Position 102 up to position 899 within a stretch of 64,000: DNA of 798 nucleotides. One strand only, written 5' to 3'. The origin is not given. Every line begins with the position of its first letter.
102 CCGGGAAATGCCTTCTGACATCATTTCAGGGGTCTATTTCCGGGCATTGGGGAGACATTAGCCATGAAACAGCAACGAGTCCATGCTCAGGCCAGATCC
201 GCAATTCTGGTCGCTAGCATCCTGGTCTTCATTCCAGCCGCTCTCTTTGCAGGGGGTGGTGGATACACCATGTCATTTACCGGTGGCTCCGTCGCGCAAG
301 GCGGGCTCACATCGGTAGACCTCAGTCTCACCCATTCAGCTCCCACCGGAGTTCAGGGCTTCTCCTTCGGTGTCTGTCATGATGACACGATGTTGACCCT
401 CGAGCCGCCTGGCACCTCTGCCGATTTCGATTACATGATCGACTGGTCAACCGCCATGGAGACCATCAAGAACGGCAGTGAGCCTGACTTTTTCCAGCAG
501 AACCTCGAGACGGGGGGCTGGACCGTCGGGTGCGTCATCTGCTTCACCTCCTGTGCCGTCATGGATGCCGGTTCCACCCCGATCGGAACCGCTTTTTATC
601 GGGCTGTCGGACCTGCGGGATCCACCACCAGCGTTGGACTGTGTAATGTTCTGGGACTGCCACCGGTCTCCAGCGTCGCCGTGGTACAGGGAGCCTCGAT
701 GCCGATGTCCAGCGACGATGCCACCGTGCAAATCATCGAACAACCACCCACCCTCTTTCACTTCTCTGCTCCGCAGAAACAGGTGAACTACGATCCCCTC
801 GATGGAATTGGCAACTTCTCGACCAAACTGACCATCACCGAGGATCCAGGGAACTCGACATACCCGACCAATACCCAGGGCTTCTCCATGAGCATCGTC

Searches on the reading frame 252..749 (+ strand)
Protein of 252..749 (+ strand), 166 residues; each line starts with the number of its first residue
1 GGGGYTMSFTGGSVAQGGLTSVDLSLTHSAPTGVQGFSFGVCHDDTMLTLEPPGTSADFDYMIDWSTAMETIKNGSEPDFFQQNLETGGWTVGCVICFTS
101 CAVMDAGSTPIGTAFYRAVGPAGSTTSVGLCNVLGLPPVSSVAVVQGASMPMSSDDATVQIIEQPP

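Call 80: search_solved_structures(query=A6, max_evalue=10, show_alignments=1)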
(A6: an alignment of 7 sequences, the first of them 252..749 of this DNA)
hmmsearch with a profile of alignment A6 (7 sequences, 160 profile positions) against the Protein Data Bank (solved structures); distinct sequences matched with E-value up to 10: 8.
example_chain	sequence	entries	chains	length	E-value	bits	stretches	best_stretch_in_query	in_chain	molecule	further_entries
5lxv_A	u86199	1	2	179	0.017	18.1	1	4-63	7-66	Scaffoldin C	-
3l8q_A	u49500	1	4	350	0.047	16.6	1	11-56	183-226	Cellulosomal scaffoldin adaptor protein B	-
4u3s_A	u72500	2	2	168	0.46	13.4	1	4-56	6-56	Cellulosomal scaffoldin adaptor protein B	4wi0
2bm3_A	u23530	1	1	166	0.55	13.2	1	4-64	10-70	SCAFFOLDING DOCKERIN BINDING PROTEIN A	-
2b59_A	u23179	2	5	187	0.7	12.9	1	4-64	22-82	COG1196: Chromosome segregation ATPases | Scaffolding dockerin binding protein A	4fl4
3kcp_B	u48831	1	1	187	0.7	12.9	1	4-64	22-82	Cellulosome anchoring protein, cohesin region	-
5m0y_A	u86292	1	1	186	0.72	12.8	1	4-64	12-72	Cellulosome anchoring protein cohesin region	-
7d29_A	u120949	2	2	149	0.78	12.7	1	21-56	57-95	AlyQ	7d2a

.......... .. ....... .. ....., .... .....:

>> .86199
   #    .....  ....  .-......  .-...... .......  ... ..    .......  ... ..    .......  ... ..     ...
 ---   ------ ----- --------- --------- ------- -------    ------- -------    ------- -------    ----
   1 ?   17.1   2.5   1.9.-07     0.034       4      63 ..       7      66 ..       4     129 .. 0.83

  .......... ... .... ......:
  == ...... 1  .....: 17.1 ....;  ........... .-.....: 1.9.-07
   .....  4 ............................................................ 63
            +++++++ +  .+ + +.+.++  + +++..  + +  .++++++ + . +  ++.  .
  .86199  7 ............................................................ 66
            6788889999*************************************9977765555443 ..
